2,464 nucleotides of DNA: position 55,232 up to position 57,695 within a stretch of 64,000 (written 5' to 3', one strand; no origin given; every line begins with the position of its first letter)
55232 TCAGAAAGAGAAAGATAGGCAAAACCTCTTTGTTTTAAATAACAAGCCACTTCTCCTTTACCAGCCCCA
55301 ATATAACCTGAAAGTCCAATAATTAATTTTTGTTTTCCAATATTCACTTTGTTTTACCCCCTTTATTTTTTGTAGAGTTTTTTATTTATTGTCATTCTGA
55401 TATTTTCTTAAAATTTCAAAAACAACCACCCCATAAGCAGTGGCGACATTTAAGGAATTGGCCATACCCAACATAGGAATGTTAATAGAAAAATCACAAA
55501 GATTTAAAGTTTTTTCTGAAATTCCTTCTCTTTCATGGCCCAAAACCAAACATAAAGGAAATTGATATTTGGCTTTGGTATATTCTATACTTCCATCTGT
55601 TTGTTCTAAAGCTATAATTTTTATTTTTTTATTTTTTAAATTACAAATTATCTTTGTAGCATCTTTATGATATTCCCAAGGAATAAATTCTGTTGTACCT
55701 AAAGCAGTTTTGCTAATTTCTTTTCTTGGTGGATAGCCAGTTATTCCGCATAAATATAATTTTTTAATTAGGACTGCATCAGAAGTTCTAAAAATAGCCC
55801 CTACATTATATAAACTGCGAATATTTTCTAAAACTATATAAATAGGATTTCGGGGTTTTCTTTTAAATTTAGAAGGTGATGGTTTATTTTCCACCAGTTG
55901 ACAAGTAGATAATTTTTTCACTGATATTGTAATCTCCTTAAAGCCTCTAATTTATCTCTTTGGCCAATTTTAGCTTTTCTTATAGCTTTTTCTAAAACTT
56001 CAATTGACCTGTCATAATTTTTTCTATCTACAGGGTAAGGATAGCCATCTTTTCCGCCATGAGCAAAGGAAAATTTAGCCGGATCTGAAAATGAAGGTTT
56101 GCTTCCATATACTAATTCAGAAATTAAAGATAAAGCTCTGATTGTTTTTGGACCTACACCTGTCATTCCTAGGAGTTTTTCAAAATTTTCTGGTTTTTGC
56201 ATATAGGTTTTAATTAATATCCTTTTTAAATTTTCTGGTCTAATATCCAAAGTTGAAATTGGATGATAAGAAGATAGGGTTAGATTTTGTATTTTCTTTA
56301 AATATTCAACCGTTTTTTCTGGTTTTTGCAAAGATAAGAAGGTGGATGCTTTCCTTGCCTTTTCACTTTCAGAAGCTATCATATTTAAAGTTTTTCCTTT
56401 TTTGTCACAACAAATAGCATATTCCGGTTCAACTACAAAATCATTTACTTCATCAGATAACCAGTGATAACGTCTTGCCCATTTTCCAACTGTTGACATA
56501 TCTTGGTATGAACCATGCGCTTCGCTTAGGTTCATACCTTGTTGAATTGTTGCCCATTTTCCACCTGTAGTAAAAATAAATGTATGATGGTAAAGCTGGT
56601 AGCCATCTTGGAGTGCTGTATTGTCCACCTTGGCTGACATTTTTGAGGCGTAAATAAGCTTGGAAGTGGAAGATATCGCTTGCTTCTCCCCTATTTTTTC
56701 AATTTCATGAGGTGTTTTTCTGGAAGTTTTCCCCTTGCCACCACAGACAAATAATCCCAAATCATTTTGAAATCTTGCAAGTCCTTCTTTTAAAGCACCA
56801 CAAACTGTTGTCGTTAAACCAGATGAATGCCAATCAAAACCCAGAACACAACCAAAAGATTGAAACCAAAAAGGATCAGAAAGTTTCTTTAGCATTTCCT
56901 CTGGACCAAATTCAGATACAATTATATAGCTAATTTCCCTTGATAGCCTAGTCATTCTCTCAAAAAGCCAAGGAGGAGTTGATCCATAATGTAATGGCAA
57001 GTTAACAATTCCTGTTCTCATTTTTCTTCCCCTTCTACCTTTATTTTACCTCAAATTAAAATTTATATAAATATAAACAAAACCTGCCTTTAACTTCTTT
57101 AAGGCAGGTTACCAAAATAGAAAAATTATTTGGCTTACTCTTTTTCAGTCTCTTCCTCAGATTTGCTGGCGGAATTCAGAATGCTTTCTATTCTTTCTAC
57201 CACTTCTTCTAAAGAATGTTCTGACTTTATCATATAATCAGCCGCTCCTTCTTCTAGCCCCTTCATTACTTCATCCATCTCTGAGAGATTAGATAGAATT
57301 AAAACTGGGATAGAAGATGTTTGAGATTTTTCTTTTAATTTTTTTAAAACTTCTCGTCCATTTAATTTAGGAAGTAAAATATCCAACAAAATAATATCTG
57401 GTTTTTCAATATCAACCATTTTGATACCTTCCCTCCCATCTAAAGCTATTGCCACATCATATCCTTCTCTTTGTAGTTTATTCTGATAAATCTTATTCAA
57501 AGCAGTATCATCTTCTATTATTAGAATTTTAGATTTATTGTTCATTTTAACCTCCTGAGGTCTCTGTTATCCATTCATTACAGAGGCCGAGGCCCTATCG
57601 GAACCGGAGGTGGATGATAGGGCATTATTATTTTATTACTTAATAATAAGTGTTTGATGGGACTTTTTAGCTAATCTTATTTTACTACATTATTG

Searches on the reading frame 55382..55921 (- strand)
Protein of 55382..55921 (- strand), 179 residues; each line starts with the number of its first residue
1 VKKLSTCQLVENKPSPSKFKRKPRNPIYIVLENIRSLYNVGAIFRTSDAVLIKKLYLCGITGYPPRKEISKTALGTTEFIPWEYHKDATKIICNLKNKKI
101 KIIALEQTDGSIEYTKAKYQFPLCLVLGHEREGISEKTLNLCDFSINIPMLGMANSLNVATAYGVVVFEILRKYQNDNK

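Call 9: search_protein_families(library=pfam, proteins=[window:55382-55921:-], max_evalue=0.01)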
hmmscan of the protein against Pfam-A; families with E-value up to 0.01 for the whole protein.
window:55382-55921:- (179 aa): 1 family
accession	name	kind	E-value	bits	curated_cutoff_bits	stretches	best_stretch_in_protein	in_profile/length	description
PF00588.24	SpoU_methylase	-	1.3e-33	116.5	29.7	1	27-167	2-141/142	SpoU rRNA Methylase family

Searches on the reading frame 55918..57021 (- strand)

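Call 9: search_protein_families(library=pfam, proteins=[window:55918-57021:-], max_evalue=0.01)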
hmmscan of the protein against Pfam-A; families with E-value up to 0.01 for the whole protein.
window:55918-57021:- (367 aa): 1 family
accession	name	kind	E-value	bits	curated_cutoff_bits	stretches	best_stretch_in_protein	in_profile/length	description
PF05559.16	DUF763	-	6e-133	443.4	35.5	1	4-331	1-319/319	Protein of unknown function (DUF763)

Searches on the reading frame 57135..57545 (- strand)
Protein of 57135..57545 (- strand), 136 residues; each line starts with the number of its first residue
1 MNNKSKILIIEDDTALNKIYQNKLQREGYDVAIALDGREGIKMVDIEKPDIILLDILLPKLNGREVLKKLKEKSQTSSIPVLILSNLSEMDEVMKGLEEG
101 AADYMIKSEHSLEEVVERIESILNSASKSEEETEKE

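Call 9: search_protein_families(library=pfam, proteins=[window:57135-57545:-], max_evalue=0.01)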
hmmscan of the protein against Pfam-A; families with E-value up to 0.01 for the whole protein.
window:57135-57545:- (136 aa): 1 family
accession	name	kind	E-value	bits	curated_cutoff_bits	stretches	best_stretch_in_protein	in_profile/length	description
PF00072.30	Response_reg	-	5.1e-23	81.8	30.2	1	7-119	1-110/111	Response regulator receiver domain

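Call 29: find_homologous_proteins(query=window:57135-57545:-)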
Query window:57135-57545:- (136 aa): 559 proteins with E <= 0.001 among 603 candidates; the best 120 are listed.
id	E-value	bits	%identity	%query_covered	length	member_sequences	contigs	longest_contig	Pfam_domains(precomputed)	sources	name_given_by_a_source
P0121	1.6e-74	266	100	100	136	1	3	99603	PF00072.31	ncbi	-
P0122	2.9e-65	236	93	92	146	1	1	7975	PF00072.31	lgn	-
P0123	8.4e-57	208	81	94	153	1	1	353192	PF00072.31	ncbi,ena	-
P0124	7.8e-51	189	77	90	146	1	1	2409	PF00072.31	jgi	jgi:DNA-binding response OmpR family regulator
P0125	2.5e-34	136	52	96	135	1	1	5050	PF00072.31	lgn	-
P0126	4.6e-32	129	55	90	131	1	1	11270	PF00072.31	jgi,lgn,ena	-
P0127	4.0e-31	126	51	90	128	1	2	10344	PF00072.31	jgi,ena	-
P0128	1.9e-30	123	55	90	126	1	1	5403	PF00072.31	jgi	-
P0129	2.9e-30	123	53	84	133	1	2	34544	PF00072.31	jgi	-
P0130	3.1e-30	123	53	93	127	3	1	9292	PF00072.31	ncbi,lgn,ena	-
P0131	4.4e-30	122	50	88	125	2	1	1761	PF00072.31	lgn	-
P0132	1.0e-29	121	52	79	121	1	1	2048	PF00072.31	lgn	-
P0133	1.6e-29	120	51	89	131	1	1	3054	PF00072.31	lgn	-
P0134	1.9e-29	120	48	91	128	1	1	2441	PF00072.31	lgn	-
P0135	3.4e-29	119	50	87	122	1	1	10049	PF00072.31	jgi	jgi:CheY-like chemotaxis protein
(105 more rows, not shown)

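Call 31: find_encoding_contigs(protein=P0122, flank=6000, max_places=3)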
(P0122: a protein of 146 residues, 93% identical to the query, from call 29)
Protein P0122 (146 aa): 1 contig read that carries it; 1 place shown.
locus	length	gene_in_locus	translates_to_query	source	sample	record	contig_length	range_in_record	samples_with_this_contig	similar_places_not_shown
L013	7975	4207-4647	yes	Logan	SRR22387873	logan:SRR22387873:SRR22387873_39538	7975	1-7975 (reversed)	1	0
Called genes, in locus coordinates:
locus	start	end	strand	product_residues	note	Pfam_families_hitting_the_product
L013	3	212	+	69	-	?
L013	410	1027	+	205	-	-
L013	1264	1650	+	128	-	PF00072:Response_reg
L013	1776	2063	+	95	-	PF03144:GTP_EFTU_D2 (weak)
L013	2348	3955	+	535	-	PF02690:Na_Pi_cotrans, PF01865:PhoU_div (weak), PF01895:PhoU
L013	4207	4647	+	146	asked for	PF00072:Response_reg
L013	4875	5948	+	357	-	PF05559:DUF763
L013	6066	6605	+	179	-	PF00588:SpoU_methylase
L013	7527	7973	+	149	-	?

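Call 32: find_encoding_contigs(protein=P0123, flank=10000, max_places=3)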
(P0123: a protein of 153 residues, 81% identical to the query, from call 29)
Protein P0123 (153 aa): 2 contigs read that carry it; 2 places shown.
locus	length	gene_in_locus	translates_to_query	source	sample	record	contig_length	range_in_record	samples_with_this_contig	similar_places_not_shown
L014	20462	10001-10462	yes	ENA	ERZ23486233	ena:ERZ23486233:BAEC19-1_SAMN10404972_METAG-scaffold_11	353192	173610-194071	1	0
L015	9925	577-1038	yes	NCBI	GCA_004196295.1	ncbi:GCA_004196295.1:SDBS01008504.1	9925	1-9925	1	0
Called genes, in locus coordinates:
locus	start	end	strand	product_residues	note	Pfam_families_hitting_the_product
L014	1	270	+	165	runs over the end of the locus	PF02915:Rubrerythrin, PF21349:RUBY_RBDX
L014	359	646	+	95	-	PF18905:DUF5661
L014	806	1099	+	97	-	PF11950:DUF3467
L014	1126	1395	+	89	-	-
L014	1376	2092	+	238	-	PF28533:DUF8429 (weak)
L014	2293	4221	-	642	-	PF09826:Beta_propel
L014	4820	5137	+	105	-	-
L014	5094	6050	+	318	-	PF20990:DUF2207_C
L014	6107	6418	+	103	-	-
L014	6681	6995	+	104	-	PF01906:YbjQ_1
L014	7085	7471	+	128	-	PF00072:Response_reg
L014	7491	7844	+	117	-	-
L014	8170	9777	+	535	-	PF02690:Na_Pi_cotrans, PF01895:PhoU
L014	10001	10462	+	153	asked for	PF00072:Response_reg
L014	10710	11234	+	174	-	PF05559:DUF763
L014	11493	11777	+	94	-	PF05559:DUF763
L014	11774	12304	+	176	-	PF00588:SpoU_methylase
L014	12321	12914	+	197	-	PF01121:CoaE (weak), PF13207:AAA_17 (weak), PF13238:AAA_18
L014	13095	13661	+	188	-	PF13453:Zn_ribbon_TFIIB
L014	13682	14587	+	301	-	PF00890:FAD_binding_2 (faint), PF01134:GIDA (faint), PF03486:HI0933_like (faint), PF07992:Pyr_redox_2, PF12831:FAD_oxidored (faint), PF13738:Pyr_redox_3, PF00070:Pyr_redox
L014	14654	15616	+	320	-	PF01256:Carb_kinase, PF02110:HK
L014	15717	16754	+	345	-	-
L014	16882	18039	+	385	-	PF04519:Bactofilin (faint), PF26514:DUF8173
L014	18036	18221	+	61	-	PF18917:LiaI-LiaF-like_TM1, PF22570:LiaF-TM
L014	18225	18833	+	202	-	PF25900:PAPPA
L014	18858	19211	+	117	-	-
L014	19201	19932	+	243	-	-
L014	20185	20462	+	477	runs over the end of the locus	PF04545:Sigma70_r4, PF03118:RNA_pol_A_CTD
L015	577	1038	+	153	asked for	PF00072:Response_reg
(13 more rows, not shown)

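Call 33: find_encoding_contigs(protein=P0124, flank=3000, max_places=3)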
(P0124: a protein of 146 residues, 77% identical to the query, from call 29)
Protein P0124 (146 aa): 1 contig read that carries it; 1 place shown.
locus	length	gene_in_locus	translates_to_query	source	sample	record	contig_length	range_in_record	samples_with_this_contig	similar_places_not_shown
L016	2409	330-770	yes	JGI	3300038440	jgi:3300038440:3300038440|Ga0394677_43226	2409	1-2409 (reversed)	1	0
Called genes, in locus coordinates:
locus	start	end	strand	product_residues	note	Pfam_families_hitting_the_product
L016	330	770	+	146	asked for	PF00072:Response_reg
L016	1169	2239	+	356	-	PF05559:DUF763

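Call 51: find_encoding_contigs(protein=P0121, flank=10000, max_places=4)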
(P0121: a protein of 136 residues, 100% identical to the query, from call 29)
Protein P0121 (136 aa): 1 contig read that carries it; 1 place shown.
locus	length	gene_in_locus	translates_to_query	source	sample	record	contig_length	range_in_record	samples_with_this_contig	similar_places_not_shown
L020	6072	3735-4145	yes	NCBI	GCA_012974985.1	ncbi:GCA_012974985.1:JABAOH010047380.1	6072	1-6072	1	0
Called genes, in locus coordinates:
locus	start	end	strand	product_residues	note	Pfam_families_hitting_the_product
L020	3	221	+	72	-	?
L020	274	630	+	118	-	-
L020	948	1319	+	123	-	PF00072:Response_reg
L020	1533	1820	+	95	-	PF03144:GTP_EFTU_D2 (weak)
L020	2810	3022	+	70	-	-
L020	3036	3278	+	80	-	-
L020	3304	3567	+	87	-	PF01895:PhoU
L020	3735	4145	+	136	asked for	PF00072:Response_reg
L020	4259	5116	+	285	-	-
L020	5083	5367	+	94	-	PF05559:DUF763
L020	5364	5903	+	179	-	PF00588:SpoU_methylase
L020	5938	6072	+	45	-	?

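Call 55: search_protein_families(library=pfam, proteins=[L014:359-646:+, L014:806-1099:+, L014:16882-18039:+], max_evalue=0.01)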
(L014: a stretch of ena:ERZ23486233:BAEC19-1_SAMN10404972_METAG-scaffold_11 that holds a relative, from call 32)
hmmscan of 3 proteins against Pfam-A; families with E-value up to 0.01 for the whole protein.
L014:359-646:+ (95 aa): 2 families
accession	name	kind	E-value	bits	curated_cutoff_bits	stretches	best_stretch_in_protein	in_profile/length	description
PF18905.5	DUF5661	-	4.2e-27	94.7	27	1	12-82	1-65/65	Protein of unknown function (DUF5661)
PF10117.15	McrBC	-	0.0056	16.1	23.9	1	17-93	55-129/318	McrBC 5-methylcytosine restriction system component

L014:806-1099:+ (97 aa): 1 family
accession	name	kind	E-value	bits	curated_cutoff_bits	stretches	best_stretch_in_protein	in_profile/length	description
PF11950.13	DUF3467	-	6.7e-24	84.2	25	1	3-81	10-91/92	Protein of unknown function (DUF3467)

L014:16882-18039:+ (385 aa): 1 family
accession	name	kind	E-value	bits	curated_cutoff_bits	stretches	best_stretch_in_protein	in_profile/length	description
PF04519.19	Bactofilin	-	3.6e-08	34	27.9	1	156-216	16-72/98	Polymer-forming cytoskeletal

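Call 58: find_homologous_proteins(query=L014:806-1099:+)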
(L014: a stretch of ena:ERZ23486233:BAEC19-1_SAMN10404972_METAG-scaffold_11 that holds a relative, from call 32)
Query L014:806-1099:+ (97 aa): 79 proteins with E <= 0.001 among 80 candidates.
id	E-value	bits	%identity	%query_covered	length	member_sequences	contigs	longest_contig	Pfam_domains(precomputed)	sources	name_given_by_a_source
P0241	2.1e-52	193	92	100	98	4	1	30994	PF11950.14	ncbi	-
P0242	1.5e-45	171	82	99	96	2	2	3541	PF11950.14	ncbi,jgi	jgi:hypothetical protein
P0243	2.0e-42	161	79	99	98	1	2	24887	PF11950.14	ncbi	-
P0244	3.9e-42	160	79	99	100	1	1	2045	PF11950.14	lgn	-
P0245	1.5e-38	148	73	98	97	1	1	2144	PF11950.14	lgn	-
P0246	1.9e-38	148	76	88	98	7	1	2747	PF11950.14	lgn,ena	-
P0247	2.4e-38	148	72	88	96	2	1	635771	PF11950.14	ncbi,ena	-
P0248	3.7e-37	144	74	88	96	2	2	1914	PF11950.14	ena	-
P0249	5.0e-37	143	71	89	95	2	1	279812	PF11950.14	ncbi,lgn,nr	ncbi:MAG: DUF3467 domain-containing protein [bacterium]|nr:DUF3467 domain-containing protein [bacter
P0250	6.4e-37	143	71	90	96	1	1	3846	PF11950.14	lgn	-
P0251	2.2e-36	141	67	99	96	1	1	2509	PF11950.14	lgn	-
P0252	3.9e-36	141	72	98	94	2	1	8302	PF11950.14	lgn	-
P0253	1.4e-35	139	73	93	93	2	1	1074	PF11950.14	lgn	-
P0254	4.0e-35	137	69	88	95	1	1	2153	PF11950.14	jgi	-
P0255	5.7e-35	137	72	96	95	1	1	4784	PF11950.14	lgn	-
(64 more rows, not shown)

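Call 59: find_encoding_contigs(protein=P0241, flank=10000, max_places=4)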
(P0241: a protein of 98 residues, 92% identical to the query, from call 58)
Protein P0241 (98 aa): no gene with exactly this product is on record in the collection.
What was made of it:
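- Tried and rejected: P0241 is not on record (call 59).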

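Call 60: find_encoding_contigs(protein=P0243, flank=10000, max_places=4)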
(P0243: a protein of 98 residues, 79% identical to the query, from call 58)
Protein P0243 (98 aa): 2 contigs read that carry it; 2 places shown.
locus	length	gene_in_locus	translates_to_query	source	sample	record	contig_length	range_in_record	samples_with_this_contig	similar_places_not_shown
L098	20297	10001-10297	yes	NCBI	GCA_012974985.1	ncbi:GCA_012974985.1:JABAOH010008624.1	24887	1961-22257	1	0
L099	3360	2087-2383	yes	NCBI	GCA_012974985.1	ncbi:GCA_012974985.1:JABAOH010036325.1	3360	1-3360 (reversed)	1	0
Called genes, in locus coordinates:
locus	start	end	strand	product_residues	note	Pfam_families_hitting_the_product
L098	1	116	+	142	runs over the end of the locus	PF00293:NUDIX, PF14815:NUDIX_4 (weak)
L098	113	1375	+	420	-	PF00266:Aminotran_5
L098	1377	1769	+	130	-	PF01592:NifU_N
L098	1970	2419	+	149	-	-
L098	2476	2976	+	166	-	PF07610:DUF1573, PF22544:HYDIN_VesB_CFA65-like_Ig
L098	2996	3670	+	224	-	PF02683:DsbD_TM (weak), PF11139:SfLAP (weak)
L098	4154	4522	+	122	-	PF13473:Cupredoxin_1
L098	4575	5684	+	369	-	PF12704:MacB_PCD, PF02687:FtsX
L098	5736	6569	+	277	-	PF00005:ABC_tran, PF02463:SMC_N (weak), PF13304:AAA_21 (faint), PF04945:YHS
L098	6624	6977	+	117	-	PF07784:DUF1622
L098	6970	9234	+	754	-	PF00403:HMA, PF00122:E1-E2_ATPase, PF00702:Hydrolase, PF08282:Hydrolase_3 (faint)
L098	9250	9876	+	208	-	PF07963:N_methyl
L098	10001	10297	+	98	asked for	PF11950:DUF3467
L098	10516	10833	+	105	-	PF09851:SHOCT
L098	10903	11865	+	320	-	PF02674:Colicin_V, PF00188:CAP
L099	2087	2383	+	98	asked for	PF11950:DUF3467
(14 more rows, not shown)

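Call 64: find_encoding_contigs(protein=P0242, flank=10000, max_places=4)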
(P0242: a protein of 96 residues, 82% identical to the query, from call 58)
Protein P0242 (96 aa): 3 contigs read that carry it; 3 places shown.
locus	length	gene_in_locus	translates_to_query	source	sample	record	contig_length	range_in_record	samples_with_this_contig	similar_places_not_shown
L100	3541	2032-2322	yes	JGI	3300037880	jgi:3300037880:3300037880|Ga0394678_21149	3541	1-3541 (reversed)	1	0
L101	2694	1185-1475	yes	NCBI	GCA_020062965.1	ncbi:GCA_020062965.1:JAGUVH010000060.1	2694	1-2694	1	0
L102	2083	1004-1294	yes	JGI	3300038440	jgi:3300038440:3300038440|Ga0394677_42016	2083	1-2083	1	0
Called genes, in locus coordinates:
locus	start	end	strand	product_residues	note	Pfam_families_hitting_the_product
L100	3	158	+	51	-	?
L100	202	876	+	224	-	PF00702:Hydrolase, PF12710:HAD, PF13419:HAD_2 (faint), PF08282:Hydrolase_3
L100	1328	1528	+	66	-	-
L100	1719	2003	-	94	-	-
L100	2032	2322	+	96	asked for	PF11950:DUF3467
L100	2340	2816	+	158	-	PF01035:DNA_binding_1 (faint)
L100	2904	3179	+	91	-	PF18905:DUF5661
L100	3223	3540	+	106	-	?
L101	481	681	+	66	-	-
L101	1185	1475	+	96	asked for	PF11950:DUF3467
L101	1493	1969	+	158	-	PF01035:DNA_binding_1 (faint)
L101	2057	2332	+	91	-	PF18905:DUF5661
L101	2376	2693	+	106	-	?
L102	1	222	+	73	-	?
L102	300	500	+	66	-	-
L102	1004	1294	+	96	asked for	PF11950:DUF3467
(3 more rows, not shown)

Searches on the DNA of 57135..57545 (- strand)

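Call 80: search_rna_families(source=L014, start=1, end=10500, threshold=evalue, max_evalue=1)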
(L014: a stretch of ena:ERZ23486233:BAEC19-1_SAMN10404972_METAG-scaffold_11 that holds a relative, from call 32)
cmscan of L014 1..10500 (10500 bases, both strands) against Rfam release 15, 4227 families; matches with E-value up to 1: 1.
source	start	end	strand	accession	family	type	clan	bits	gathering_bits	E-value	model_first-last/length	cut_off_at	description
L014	2120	2190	-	RF02891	AgrB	Gene; antisense;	-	25.7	40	0.76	1-84/84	no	ArsR-gov region gene B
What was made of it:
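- On Any Rfam 15 family: L014 1-10500 at E<=1: one unrelated weak hit (call 80).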
